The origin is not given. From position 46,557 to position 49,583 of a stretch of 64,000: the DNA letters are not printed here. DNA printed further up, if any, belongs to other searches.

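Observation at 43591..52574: BCR/Bzd-type four-subunit reductase whose structural and ATPase gene pairs are split by a signal-less Mo-oxidoreductase (alpha-beta-gamma) in one TetR-led operon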

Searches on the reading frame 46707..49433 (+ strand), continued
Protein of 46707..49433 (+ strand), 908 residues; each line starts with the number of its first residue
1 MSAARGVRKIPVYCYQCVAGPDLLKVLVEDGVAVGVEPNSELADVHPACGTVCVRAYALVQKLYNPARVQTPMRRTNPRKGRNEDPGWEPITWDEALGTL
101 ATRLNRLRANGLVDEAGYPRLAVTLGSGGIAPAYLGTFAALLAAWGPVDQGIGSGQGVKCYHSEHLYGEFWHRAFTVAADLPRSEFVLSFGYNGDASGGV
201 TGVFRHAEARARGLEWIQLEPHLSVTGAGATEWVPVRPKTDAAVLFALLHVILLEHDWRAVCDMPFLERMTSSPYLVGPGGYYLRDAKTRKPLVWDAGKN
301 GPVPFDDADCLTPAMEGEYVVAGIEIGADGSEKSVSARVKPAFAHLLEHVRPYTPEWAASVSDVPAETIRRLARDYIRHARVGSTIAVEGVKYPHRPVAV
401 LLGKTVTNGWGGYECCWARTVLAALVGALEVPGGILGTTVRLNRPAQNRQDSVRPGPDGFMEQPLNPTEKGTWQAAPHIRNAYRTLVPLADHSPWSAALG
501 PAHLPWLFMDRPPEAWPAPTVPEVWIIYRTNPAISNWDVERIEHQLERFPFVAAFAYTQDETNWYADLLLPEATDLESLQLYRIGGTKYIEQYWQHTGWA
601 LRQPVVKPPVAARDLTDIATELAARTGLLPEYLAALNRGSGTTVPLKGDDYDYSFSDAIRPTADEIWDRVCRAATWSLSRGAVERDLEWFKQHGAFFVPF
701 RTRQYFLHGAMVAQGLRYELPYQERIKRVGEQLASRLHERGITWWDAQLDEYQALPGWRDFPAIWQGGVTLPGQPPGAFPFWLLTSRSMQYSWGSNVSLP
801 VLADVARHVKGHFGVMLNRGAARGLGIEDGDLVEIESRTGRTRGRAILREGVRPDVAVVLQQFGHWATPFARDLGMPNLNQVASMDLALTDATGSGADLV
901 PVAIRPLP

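Call 46: find_encoding_contigs(protein=P0020, flank=10000, max_places=1)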
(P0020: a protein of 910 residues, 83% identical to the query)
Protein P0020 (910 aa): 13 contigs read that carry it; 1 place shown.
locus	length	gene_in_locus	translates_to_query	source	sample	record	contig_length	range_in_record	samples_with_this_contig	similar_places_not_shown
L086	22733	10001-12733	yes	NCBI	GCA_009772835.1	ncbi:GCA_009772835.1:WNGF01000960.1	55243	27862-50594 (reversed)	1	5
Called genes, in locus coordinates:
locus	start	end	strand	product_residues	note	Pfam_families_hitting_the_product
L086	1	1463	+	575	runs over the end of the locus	PF25917:BSH_RND (weak), PF25876:HH_MFP_RND (weak), PF25954:Beta-barrel_RND_2, PF25967:RND-MFP_C (weak), PF25975:CzcB_C, PF25989:YknX_C, PF13115:YtkA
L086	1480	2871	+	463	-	PF02321:OEP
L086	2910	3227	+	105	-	PF09851:SHOCT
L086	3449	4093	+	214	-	PF00989:PAS, PF08448:PAS_4, PF13426:PAS_9, PF00196:GerE, PF13384:HTH_23 (weak)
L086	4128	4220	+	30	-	-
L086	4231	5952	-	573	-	PF18158:AidB_N, PF02770:Acyl-CoA_dh_M, PF00441:Acyl-CoA_dh_1, PF08028:Acyl-CoA_dh_2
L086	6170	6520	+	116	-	-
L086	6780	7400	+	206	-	PF00440:TetR_N, PF17932:TetR_C_24 (weak)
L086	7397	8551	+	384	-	PF06050:HGD-D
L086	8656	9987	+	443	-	PF06050:HGD-D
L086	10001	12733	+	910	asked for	PF00384:Molybdopterin, PF01568:Molydop_binding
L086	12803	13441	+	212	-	PF13237:Fer4_10 (faint), PF13247:Fer4_11, PF12838:Fer4_7 (weak), PF13187:Fer4_9 (weak), PF00037:Fer4 (weak), PF12797:Fer4_2 (weak), PF12837:Fer4_6 (weak)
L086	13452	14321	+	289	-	PF03916:NrfD (faint)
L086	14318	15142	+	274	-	PF01869:BcrAD_BadFG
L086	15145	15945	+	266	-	PF01869:BcrAD_BadFG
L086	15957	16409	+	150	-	PF13673:Acetyltransf_10 (weak), PF00583:Acetyltransf_1, PF13508:Acetyltransf_7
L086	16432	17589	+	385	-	PF13433:Peripla_BP_5, PF13458:Peripla_BP_6, PF01094:ANF_receptor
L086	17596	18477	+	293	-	PF02653:BPD_transp_2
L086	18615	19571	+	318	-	PF02653:BPD_transp_2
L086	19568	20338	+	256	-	PF00005:ABC_tran, PF13304:AAA_21 (faint), PF12399:BCA_ABC_TP_C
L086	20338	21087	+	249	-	PF00005:ABC_tran, PF13304:AAA_21 (weak)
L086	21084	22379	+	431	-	PF00501:AMP-binding, PF14535:AMP-binding_C_2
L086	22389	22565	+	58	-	-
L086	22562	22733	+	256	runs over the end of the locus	PF00378:ECH_1, PF16113:ECH_2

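Call 47: find_encoding_contigs(protein=P0066, flank=10000, max_places=1)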
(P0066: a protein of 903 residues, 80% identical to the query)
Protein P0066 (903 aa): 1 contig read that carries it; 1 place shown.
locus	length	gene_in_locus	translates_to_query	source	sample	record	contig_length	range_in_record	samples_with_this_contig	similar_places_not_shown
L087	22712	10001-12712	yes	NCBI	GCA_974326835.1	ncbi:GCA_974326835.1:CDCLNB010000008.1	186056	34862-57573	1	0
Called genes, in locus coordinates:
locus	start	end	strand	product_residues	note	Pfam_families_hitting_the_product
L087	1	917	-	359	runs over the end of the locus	PF00296:Bac_luciferase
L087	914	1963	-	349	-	-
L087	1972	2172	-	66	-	-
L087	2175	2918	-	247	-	PF00510:COX3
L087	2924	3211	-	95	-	PF03626:COX4_pro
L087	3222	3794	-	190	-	PF00510:COX3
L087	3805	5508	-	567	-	PF00115:COX1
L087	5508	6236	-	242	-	PF00116:COX2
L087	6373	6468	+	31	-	-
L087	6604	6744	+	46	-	-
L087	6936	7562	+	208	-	PF00440:TetR_N, PF17932:TetR_C_24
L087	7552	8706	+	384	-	PF06050:HGD-D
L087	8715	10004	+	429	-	PF06050:HGD-D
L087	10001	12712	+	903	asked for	PF00384:Molybdopterin, PF01568:Molydop_binding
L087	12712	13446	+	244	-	PF13183:Fer4_8 (faint), PF13534:Fer4_17 (faint), PF13247:Fer4_11, PF13187:Fer4_9 (weak), PF00037:Fer4 (weak), PF12797:Fer4_2 (weak), PF12837:Fer4_6 (weak), PF13237:Fer4_10 (weak), +1 more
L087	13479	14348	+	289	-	PF03916:NrfD (faint), PF04976:DmsC (weak)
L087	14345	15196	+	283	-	PF01869:BcrAD_BadFG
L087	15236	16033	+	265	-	PF01869:BcrAD_BadFG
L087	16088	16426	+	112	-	-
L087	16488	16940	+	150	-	PF00583:Acetyltransf_1, PF13508:Acetyltransf_7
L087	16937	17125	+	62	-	-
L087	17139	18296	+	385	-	PF13433:Peripla_BP_5, PF13458:Peripla_BP_6, PF01094:ANF_receptor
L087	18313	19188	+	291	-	PF02653:BPD_transp_2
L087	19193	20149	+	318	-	PF02653:BPD_transp_2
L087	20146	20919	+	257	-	PF00005:ABC_tran, PF13304:AAA_21 (weak), PF12399:BCA_ABC_TP_C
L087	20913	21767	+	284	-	PF00005:ABC_tran, PF13304:AAA_21 (faint)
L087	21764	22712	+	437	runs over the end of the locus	PF00501:AMP-binding, PF14535:AMP-binding_C_2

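Call 48: search_protein_families(library=ncbifam, proteins=[L086:21084-22379:+, L085:21118-22437:+, L085:1577-3130:+, L085:4889-5656:-, L085:4117-4878:-, L085:3185-4036:-, L085:6413-6763:+], max_evalue=1e-10)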
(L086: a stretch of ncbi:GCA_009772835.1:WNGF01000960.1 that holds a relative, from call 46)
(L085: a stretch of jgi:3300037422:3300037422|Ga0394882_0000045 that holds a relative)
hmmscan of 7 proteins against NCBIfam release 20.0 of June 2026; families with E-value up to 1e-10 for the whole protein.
L086:21084-22379:+ (431 aa): 8 families
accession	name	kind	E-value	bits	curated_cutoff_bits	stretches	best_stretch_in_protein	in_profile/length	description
TIGR02155.1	PA_CoA_ligase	equivalog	2.4e-169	563.3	646.3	1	8-430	1-422/422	phenylacetate--CoA ligase PaaK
NF041878.1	paak_haloarch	equivalog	1.3e-168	561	700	1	6-430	4-427/427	phenylacetate--CoA ligase PaaK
NF045666.1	DVU1553_fam_AMP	equivalog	8.5e-55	186.1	300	1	9-325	17-330/331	DVU_1553 family AMP-dependent CoA ligase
NF053551.1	FlxY_rubin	equivalog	2.4e-54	184.7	520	1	10-428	4-422/424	flexirubin biosynthesis putative acyl-CoA ligase FlxY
NF041217.1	BagE_FevW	exception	5.8e-44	150.7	800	1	28-416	25-392/424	bagremycin/ferroverdin synthetase BagE/FevW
TIGR03335.1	F390_ftsA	equivalog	2.2e-37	128.8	458.7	1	6-377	5-384/445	coenzyme F390 synthetase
NF004837.0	PRK06187.1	subfamily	2.3e-12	45.9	476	0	86-252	174-335/531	long-chain-fatty-acid--CoA ligase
NF053567.1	HBDA_AROS1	equivalog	9.5e-11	40.7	1000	0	82-192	171-280/523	3-hydroxybenzoate--CoA ligase HbdA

L085:21118-22437:+ (439 aa): 7 families
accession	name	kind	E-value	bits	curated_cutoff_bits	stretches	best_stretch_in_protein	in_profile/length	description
TIGR02155.1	PA_CoA_ligase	equivalog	2.6e-164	546.8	646.3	1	8-433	1-422/422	phenylacetate--CoA ligase PaaK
NF041878.1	paak_haloarch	equivalog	4.1e-160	533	700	1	6-433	4-427/427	phenylacetate--CoA ligase PaaK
NF045666.1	DVU1553_fam_AMP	equivalog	1.9e-54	185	300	1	8-325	16-330/331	DVU_1553 family AMP-dependent CoA ligase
NF053551.1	FlxY_rubin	equivalog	8.4e-52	176.3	520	1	9-420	3-412/424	flexirubin biosynthesis putative acyl-CoA ligase FlxY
NF041217.1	BagE_FevW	exception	9.6e-40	136.8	800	1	14-413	12-392/424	bagremycin/ferroverdin synthetase BagE/FevW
TIGR03335.1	F390_ftsA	equivalog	7.9e-39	133.6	458.7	1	5-396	4-400/445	coenzyme F390 synthetase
NF004837.0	PRK06187.1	subfamily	3.6e-11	42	476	0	78-252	166-335/531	long-chain-fatty-acid--CoA ligase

L085:1577-3130:+ (517 aa): 94 families (the best 25 are shown)
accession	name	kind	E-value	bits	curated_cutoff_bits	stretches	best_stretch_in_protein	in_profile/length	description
TIGR02262.1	benz_CoA_lig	subfamily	2.1e-208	693.2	375.25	1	10-516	2-507/508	benzoate-CoA ligase family protein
NF053567.1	HBDA_AROS1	equivalog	3.8e-123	411.6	1000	1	11-516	12-517/523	3-hydroxybenzoate--CoA ligase HbdA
NF004837.0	PRK06187.1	subfamily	5.6e-115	384.6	476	1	24-516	19-520/531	long-chain-fatty-acid--CoA ligase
NF047394.1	AcylCoAsynMbcS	equivalog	6.4e-95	318.7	850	1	35-516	38-518/525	acyl-CoA synthetase MbcS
NF003313.0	PRK04319.1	equivalog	1.2e-90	304.4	729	1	10-513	42-556/574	acetate--CoA ligase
NF006182.0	PRK08316.1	subfamily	5.6e-80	269.3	663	1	28-516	26-515/523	fatty acyl-CoA synthetase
NF004808.0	PRK06155.1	equivalog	2e-75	254.1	722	1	23-516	31-520/542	ATP-dependent acyl-CoA ligase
NF006181.0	PRK08314.1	subfamily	4.2e-74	249.8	705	1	150-511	186-547/563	long-chain-fatty-acid--CoA ligase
NF004822.0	PRK06178.1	equivalog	8e-74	249.2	782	2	162-515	206-564/571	acyl-CoA synthetase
NF005702.0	PRK07514.1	subfamily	2.1e-71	240.8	558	1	35-516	26-498/506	malonyl-CoA synthase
NF004114.0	PRK05605.1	equivalog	4.3e-71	240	766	1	161-516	213-567/575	long-chain-fatty-acid--CoA ligase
NF005857.1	PRK07786.1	exception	1.3e-70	238.4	733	1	37-515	33-509/513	fatty-acid--CoA ligase FadD5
NF004716.0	PRK06060.1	equivalog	1.2e-68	231.9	1228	1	27-515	20-487/705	p-hydroxybenzoic acid--AMP ligase FadD22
NF005307.0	PRK06839.1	equivalog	2.6e-68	230.8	748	1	28-514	17-489/496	o-succinylbenzoate--CoA ligase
NF001208.0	PRK00174.1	subfamily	1.7e-66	224.9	657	1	10-515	76-617/649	acetate--CoA ligase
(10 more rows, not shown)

L085:4889-5656:- (255 aa): 69 families (the best 25 are shown)
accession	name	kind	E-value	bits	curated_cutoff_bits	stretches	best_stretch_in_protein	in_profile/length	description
TIGR03189.1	dienoyl_CoA_hyt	equivalog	3.5e-53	180.5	292.5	1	13-255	10-251/251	cyclohexa-1,5-dienecarbonyl-CoA hydratase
NF051848.1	EnCoAHydtEchA19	equivalog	1.7e-50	172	400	1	12-255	8-258/258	enoyl-CoA hydratase EchA19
NF006008.0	PRK08139.1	equivalog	1.3e-48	165.9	313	1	10-254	17-265/266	enoyl-CoA hydratase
NF005803.0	PRK07658.1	equivalog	1.2e-47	162.5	313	1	7-254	5-256/257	enoyl-CoA hydratase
NF004517.0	PRK05862.1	equivalog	1.6e-46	158.9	396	1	10-255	10-257/257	enoyl-CoA hydratase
NF006007.0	PRK08138.1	subfamily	1.7e-45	155.4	355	1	11-253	15-259/261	enoyl-CoA hydratase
NF005073.0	PRK06495.1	subfamily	2.3e-44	151.6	296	1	8-255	8-257/257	enoyl-CoA hydratase/isomerase family protein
NF004475.0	PRK05809.1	subfamily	2.7e-43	148.3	394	1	5-252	5-257/260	short-chain-enoyl-CoA hydratase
NF006699.0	PRK09245.1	subfamily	3.4e-43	147.8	354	1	11-253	10-264/266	crotonase/enoyl-CoA hydratase family protein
TIGR02280.1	PaaB1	equivalog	1.6e-42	145.8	345.15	1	10-252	5-253/256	2-(1,2-epoxy-1,2-dihydrophenyl)acetyl-CoA isomerase PaaG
NF006566.0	PRK09076.1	subfamily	3.7e-42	144.7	286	1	10-254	11-259/260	enoyl-CoA hydratase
NF007239.0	PRK09674.1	equivalog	1.9e-40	139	371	1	10-252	10-254/257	2,3-dehydroadipyl-CoA hydratase PaaF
NF005802.0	PRK07657.1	equivalog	3.1e-40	138.4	363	1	11-252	11-257/260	enoyl-CoA hydratase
NF004795.0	PRK06143.1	subfamily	4.2e-40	137.9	283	1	11-249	16-258/260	enoyl-CoA hydratase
NF042430.2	EnCoAhydt_DpgD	equivalog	9.4e-39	133.4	400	1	12-254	5-257/258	enoyl-CoA-hydratase DpgD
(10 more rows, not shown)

L085:4117-4878:- (253 aa): 209 families (the best 25 are shown)
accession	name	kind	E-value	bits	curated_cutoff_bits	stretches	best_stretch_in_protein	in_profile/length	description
TIGR03206.1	benzo_BadH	equivalog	2.9e-93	311.8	431.2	1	5-252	3-250/250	2-hydroxycyclohexanecarboxyl-CoA dehydrogenase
NF005559.1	PRK07231.1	subfamily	9.7e-75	251.3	215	1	2-251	1-248/249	glucose 1-dehydrogenase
NF004198.0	PRK05653.1-3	equivalog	1.4e-71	240.9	296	1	3-252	5-248/248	3-oxoacyl-ACP reductase FabG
TIGR01830.1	3oxo_ACP_reduc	equivalog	3.2e-69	233.3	297.75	1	8-250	1-238/239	3-oxoacyl-[acyl-carrier-protein] reductase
NF004197.0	PRK05653.1-1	equivalog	4.7e-69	232.8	332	1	2-252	4-248/249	3-oxoacyl-ACP reductase FabG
NF004791.0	PRK06138.1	equivalog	5.1e-67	225.8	312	1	1-252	1-251/252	SDR family oxidoreductase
NF004818.0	PRK06172.1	equivalog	8.5e-67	225.1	336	1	1-251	3-251/253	SDR family oxidoreductase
NF052558.1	MBtsdlDhBudC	equivalog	1.9e-66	224.2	270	1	5-251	3-242/250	meso-2,3-butanediol dehydrogenase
NF009093.0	PRK12429.1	subfamily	1.4e-64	217.9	258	1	2-252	2-258/259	3-hydroxybutyrate dehydrogenase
NF009466.0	PRK12826.1-2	subfamily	4.8e-64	216.2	222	1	7-252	5-246/248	3-oxoacyl-ACP reductase FabG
TIGR01963.1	PHB_DH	subfamily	4.8e-64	216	307.05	1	6-252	2-254/255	3-hydroxybutyrate dehydrogenase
NF009464.0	PRK12824.1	subfamily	9.1e-64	215.4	269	1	6-252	3-244/245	3-oxoacyl-ACP reductase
NF005472.0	PRK07067.1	equivalog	1.8e-63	214.5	338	1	1-252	2-256/257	L-iditol 2-dehydrogenase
TIGR02415.1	23BDH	subfamily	1.2e-62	211.6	304.35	1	6-251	1-252/254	acetoin reductase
TIGR01829.1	AcAcCoA_reduct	subfamily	2e-62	211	302.1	1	6-252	1-242/242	acetoacetyl-CoA reductase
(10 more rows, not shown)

L085:3185-4036:- (283 aa): 0 families

L085:6413-6763:+ (116 aa): 2 families
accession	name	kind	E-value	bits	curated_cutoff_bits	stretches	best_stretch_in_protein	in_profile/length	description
TIGR00369.1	unchar_dom_1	domain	4.3e-25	88.1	36.6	1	3-109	10-116/117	hotdog fold thioesterase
TIGR02286.1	PaaD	equivalog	6.1e-19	68.3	118.9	1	3-107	8-110/114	hydroxyphenylacetyl-CoA thioesterase PaaI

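Call 52: find_homologous_proteins(query=L027:9977-12706:+, max_evalue=1e-50)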
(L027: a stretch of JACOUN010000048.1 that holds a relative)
Query L027:9977-12706:+ (909 aa): 3014 proteins with E <= 1e-50 among 8000 candidates; the best 120 are listed.
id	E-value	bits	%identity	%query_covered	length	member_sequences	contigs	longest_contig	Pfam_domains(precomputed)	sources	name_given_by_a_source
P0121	0.0e+0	2164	100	100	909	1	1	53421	PF00384.28,PF01568.28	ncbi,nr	ncbi:MAG: molybdopterin-dependent oxidoreductase [Rhodocyclales bacterium]|nr:molybdopterin-dependen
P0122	0.0e+0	1950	89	99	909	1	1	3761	PF00384.28,PF01568.28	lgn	-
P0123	0.0e+0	1835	84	100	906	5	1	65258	PF00384.28,PF01568.28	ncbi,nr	ncbi:MAG: molybdopterin-dependent oxidoreductase [Betaproteobacteria bacterium]|nr:molybdopterin-dep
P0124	0.0e+0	1810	83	100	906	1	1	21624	PF00384.28,PF01568.28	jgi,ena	-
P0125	0.0e+0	1750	79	100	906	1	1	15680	PF00384.28,PF01568.28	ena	-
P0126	0.0e+0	1707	77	99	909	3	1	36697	PF00384.28,PF01568.28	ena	-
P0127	0.0e+0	1665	75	99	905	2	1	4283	PF00384.28,PF01568.28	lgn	-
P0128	0.0e+0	1662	74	99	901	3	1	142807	PF00384.28,PF01568.28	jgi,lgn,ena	-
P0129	0.0e+0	1654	74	99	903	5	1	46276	PF00384.28,PF01568.28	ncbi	ncbi:MAG: molybdopterin-dependent oxidoreductase [Pseudomonadota bacterium]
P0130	0.0e+0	1652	74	99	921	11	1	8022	PF00384.28,PF01568.28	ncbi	ncbi:MAG: molybdopterin-dependent oxidoreductase [Rhodocyclaceae bacterium]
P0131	0.0e+0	1651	74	100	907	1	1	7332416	PF00384.28,PF01568.28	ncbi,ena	-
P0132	0.0e+0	1648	74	100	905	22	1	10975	PF00384.28,PF01568.28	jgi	jgi:phenylacetyl-CoA:acceptor oxidoreductase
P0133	0.0e+0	1641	73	99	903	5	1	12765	PF00384.28,PF01568.28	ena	-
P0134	0.0e+0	1640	73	100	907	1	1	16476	PF00384.28,PF01568.28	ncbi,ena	-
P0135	0.0e+0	1640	73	100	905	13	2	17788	PF00384.28,PF01568.28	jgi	jgi:phenylacetyl-CoA:acceptor oxidoreductase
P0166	0.0e+0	1589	72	99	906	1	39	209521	PF00384.28,PF01568.28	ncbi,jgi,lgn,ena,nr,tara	ncbi:MAG: molybdopterin-dependent oxidoreductase [Alphaproteobacteria bacterium]|jgi:phenylacetyl-Co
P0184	0.0e+0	1569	71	99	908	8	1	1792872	PF00384.28,PF01568.28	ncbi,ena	-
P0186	0.0e+0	1568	71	99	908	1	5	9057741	PF00384.28,PF01568.28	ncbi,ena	-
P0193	0.0e+0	1561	70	99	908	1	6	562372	PF00384.28,PF01568.28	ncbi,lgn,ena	-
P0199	0.0e+0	1547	70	99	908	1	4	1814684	PF00384.28,PF01568.28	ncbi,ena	-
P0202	0.0e+0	1540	70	99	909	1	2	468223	PF00384.28,PF01568.28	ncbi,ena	-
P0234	0.0e+0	1497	67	100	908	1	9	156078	PF00384.28,PF01568.28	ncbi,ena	-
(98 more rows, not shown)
